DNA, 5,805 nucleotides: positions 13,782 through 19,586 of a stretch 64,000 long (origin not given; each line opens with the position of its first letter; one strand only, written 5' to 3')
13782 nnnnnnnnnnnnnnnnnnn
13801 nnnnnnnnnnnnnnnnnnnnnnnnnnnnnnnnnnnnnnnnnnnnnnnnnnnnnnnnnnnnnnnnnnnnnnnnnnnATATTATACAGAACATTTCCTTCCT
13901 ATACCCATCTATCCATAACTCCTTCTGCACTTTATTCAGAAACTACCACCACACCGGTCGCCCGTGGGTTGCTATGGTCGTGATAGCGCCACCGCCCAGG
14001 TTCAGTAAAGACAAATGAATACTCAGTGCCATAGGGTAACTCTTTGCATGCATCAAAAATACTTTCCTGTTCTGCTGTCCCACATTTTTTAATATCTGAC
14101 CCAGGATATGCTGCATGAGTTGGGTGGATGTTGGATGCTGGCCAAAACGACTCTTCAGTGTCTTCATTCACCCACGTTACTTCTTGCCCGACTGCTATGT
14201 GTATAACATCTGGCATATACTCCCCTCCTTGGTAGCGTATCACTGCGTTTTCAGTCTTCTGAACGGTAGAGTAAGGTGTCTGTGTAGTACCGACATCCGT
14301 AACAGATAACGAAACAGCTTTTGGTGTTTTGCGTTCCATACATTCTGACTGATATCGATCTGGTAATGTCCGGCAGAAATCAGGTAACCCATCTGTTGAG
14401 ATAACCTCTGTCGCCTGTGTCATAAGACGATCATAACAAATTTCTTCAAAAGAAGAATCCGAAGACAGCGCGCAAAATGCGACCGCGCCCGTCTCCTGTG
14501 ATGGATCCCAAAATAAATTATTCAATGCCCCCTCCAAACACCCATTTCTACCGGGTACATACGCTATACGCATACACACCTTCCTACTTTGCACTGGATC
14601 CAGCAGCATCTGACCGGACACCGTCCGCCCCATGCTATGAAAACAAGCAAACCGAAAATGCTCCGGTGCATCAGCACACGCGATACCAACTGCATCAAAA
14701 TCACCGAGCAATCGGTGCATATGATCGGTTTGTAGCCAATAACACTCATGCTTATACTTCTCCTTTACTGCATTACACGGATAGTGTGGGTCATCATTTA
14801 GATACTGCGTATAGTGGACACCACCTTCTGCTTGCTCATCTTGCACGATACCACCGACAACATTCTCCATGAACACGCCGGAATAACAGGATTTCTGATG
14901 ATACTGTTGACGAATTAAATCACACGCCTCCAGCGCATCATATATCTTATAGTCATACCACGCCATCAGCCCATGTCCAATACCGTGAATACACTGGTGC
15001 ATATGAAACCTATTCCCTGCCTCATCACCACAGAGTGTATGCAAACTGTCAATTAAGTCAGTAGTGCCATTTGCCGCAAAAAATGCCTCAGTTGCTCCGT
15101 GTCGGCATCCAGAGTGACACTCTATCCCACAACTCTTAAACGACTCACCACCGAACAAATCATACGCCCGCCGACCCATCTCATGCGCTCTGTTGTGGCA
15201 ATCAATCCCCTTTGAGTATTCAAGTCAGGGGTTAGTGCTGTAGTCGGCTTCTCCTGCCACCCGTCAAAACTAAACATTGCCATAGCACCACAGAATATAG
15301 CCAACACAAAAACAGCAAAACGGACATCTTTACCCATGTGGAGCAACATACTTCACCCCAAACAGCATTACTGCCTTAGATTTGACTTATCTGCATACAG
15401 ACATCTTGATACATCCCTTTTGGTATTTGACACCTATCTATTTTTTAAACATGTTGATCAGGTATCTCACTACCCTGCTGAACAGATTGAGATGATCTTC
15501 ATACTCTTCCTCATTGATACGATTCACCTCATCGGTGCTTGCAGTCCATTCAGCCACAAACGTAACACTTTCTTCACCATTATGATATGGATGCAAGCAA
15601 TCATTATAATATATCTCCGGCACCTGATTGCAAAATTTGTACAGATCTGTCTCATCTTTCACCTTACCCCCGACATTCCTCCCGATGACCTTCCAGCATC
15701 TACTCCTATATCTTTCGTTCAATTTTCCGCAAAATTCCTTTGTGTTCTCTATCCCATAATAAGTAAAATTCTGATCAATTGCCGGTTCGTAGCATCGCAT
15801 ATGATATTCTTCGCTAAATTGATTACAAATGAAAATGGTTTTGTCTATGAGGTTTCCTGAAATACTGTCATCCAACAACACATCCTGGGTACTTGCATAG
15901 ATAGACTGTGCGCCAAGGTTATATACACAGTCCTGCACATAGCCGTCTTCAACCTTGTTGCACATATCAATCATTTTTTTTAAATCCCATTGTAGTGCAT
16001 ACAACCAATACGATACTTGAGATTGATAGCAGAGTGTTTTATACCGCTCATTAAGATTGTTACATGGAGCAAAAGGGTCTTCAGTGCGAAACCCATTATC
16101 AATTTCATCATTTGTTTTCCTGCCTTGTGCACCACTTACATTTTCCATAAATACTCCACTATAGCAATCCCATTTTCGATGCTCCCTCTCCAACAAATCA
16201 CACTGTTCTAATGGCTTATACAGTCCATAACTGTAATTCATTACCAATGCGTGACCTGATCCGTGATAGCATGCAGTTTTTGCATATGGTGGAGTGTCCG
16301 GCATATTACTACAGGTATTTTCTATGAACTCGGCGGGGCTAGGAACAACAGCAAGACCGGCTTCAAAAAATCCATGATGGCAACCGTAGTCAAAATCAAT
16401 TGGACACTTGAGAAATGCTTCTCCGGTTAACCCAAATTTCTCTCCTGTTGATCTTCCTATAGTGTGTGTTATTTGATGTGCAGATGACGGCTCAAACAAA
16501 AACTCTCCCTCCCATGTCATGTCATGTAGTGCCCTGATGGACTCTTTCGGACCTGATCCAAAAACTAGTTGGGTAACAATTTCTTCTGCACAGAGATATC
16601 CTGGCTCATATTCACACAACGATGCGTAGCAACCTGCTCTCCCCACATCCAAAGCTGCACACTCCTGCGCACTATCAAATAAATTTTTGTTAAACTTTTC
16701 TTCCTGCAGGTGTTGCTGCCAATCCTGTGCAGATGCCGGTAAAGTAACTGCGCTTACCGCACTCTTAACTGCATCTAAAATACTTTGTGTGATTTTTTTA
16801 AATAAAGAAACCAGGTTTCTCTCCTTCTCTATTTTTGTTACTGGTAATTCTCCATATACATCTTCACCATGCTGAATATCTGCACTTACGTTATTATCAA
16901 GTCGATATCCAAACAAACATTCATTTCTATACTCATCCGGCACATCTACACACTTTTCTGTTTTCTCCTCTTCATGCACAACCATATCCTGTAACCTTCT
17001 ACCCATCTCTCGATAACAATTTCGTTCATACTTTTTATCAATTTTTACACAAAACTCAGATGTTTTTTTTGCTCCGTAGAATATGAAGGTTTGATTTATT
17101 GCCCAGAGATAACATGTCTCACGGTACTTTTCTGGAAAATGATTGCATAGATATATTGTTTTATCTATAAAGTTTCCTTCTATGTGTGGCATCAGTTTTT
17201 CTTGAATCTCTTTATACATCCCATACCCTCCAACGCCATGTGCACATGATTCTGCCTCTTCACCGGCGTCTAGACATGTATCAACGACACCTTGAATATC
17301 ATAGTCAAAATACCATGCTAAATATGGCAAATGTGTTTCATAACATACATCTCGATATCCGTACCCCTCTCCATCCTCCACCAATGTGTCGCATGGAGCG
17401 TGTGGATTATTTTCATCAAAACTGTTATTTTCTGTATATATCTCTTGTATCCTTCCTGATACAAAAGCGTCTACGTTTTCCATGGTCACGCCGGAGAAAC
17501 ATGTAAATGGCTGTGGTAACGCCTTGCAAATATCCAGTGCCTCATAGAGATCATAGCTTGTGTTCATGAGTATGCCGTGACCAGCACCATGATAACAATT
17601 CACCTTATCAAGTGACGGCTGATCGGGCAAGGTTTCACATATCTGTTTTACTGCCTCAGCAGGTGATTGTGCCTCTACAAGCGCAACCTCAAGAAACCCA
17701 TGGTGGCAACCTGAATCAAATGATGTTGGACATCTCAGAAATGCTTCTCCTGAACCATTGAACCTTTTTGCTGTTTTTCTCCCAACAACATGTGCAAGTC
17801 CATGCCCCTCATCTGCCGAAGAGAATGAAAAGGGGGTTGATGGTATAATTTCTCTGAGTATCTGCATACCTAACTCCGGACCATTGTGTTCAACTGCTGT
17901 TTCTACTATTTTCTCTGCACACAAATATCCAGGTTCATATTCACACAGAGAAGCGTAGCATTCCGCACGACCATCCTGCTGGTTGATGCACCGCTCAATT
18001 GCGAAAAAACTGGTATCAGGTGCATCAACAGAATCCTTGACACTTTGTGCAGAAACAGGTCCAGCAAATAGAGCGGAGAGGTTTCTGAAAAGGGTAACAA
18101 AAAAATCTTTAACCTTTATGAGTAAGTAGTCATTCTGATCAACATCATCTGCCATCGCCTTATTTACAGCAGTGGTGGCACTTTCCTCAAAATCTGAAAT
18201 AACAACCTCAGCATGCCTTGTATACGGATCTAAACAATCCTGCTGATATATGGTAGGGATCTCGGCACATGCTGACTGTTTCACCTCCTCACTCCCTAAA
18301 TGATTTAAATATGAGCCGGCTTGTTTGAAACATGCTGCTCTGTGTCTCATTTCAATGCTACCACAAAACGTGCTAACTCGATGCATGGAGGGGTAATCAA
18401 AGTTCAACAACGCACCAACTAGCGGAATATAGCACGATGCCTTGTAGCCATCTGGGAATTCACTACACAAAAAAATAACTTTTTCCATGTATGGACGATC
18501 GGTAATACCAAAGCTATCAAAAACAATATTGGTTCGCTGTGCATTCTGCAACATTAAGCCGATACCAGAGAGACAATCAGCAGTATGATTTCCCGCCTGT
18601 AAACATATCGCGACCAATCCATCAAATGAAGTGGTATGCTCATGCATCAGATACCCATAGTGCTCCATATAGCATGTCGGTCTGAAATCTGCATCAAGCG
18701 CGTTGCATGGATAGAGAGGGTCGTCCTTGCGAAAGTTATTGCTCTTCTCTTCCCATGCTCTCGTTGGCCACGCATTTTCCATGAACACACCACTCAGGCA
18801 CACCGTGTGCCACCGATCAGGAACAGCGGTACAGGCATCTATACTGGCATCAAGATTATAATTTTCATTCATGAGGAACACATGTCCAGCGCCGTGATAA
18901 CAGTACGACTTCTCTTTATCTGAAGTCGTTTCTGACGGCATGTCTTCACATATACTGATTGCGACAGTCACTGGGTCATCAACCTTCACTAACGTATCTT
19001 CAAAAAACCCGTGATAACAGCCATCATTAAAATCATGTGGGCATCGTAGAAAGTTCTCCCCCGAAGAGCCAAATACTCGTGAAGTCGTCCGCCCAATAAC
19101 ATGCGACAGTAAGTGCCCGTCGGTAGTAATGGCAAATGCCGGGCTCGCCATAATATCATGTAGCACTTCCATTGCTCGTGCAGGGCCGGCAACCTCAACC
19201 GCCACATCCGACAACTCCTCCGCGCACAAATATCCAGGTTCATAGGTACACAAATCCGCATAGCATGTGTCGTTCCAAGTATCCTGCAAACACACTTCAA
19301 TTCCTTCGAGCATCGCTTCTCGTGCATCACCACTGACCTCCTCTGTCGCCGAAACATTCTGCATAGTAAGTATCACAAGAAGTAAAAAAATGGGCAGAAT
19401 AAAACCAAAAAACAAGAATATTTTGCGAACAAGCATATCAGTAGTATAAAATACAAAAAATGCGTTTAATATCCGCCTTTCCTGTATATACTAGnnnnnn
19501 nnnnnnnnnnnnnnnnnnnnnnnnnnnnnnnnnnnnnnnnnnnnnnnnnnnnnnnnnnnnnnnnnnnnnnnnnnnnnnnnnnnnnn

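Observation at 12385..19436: Operon of three secreted Cys/His-rich modular paralogs, two ending in a cupredoxin-like domain: a candidate extracellular metal or redox system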

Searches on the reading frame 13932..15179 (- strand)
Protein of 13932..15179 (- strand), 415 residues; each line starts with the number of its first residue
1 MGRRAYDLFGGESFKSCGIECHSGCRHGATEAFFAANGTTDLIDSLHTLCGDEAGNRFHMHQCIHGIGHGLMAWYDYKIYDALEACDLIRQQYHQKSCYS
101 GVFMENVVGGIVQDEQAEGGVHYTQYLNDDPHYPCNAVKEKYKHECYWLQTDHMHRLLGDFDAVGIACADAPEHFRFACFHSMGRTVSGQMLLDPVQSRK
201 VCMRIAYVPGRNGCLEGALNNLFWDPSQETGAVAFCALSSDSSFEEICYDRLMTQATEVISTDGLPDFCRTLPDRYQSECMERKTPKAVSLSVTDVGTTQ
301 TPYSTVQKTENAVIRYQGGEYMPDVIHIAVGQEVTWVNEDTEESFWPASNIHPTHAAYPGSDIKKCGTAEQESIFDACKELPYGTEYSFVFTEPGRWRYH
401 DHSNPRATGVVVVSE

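Call 3: search_protein_families(library=pfam, proteins=[window:13932-15179:-], max_evalue=1)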
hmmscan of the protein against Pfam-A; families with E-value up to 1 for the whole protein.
window:13932-15179:- (415 aa): 1 family
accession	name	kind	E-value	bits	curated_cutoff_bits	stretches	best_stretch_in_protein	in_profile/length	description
PF13473.12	Cupredoxin_1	-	0.0059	17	27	1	307-413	18-104/104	Cupredoxin-like domain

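Call 4: search_protein_families(library=ncbifam, proteins=[window:13932-15179:-], max_evalue=1)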
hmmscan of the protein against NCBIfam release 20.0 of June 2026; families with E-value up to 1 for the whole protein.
window:13932-15179:- (415 aa): 1 family
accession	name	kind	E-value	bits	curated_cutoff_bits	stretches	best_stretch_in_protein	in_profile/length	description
TIGR02657.1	amicyanin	equivalog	0.0026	18.1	110.2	0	386-413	55-82/83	amicyanin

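Call 89: search_protein_families(library=padloc, proteins=[window:13932-15179:-], max_evalue=0.01)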
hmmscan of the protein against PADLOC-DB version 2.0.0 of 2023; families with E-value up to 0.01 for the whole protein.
window:13932-15179:- (415 aa): 0 families

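Call 90: search_protein_families(library=phrogs, proteins=[window:13932-15179:-], max_evalue=0.01)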
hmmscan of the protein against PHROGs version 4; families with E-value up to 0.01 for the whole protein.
window:13932-15179:- (415 aa): 0 families

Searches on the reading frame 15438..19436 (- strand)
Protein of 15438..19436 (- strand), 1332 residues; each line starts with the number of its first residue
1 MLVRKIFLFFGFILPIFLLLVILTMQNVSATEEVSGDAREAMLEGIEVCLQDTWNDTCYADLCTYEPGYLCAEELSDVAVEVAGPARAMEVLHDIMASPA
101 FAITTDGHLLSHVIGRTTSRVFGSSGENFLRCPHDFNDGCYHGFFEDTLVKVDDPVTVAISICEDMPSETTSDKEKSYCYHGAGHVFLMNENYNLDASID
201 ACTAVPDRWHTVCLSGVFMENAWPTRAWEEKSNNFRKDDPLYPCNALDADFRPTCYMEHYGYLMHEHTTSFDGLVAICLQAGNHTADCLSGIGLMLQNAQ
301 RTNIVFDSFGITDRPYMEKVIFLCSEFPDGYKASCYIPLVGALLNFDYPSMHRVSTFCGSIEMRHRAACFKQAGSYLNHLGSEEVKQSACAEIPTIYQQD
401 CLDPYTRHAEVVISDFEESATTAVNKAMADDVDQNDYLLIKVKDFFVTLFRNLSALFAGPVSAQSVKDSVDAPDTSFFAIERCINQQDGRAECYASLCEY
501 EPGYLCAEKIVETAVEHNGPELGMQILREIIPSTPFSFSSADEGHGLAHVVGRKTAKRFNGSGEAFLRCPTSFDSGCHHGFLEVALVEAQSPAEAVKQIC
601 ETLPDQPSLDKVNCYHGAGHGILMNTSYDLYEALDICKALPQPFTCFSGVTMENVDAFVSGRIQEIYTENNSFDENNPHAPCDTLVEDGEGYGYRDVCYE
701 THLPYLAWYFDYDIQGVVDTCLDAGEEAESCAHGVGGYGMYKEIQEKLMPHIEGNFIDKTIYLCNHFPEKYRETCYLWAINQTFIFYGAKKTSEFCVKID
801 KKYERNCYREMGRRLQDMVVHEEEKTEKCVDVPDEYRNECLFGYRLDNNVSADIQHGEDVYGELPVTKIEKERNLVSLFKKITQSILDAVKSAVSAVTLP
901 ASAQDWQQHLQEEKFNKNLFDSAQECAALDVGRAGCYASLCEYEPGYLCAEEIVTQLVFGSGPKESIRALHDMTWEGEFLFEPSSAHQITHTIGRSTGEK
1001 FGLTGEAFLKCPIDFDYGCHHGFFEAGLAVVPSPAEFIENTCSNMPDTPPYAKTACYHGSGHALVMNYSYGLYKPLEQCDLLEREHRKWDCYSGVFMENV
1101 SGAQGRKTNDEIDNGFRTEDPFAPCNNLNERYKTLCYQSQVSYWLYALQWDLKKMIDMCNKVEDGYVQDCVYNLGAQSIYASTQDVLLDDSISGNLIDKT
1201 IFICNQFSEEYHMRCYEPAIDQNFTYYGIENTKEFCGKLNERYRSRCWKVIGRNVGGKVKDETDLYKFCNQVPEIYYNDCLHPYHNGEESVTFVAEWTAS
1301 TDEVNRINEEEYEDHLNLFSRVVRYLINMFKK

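Call 3: search_protein_families(library=pfam, proteins=[window:15438-19436:-], max_evalue=1)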
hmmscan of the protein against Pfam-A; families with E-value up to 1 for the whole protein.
window:15438-19436:- (1332 aa): 1 family
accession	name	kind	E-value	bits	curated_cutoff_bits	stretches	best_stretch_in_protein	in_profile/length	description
PF19769.4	CPxCG_zf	-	0.1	12.8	27.2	1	390-444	26-80/183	CPxCG-related zinc finger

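Call 4: search_protein_families(library=ncbifam, proteins=[window:15438-19436:-], max_evalue=1)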
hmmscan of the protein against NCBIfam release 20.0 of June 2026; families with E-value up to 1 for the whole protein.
window:15438-19436:- (1332 aa): 0 families

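Call 25: list_cluster_members(proteins=[P0001, P0071, window:15438-19433:-, P0031, P0084, P0094])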
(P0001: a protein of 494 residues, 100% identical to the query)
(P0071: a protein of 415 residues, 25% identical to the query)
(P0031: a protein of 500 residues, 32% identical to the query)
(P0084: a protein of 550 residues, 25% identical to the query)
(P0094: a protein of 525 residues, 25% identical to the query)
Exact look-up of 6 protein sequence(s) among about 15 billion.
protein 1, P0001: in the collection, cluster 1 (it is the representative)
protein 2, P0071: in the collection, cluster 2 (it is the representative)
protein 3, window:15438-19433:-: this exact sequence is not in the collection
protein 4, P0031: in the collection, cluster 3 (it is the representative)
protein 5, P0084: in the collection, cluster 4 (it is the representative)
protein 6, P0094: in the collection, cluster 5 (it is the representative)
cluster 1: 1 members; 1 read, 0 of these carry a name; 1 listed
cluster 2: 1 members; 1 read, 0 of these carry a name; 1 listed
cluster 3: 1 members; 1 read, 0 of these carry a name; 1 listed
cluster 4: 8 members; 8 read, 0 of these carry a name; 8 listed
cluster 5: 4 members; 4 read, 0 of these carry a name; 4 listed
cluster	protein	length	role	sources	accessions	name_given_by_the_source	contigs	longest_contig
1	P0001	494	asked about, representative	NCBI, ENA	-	-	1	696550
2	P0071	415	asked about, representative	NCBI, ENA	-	-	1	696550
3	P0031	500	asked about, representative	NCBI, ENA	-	-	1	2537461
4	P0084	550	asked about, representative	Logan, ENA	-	-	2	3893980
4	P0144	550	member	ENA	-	-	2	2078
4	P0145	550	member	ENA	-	-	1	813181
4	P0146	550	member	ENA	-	-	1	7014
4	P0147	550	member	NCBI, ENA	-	-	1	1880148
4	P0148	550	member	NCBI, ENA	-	-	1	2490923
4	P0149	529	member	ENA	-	-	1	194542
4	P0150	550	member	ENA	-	-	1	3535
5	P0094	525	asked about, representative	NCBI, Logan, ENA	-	-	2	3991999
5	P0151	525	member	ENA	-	-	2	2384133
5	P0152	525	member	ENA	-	-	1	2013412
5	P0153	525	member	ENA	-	-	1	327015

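Call 89: search_protein_families(library=padloc, proteins=[window:15438-19436:-], max_evalue=0.01)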
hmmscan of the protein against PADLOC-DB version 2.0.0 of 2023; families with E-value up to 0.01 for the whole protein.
window:15438-19436:- (1332 aa): 0 families

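Call 90: search_protein_families(library=phrogs, proteins=[window:15438-19436:-], max_evalue=0.01)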
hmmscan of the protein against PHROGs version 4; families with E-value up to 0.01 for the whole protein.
window:15438-19436:- (1332 aa): 0 families
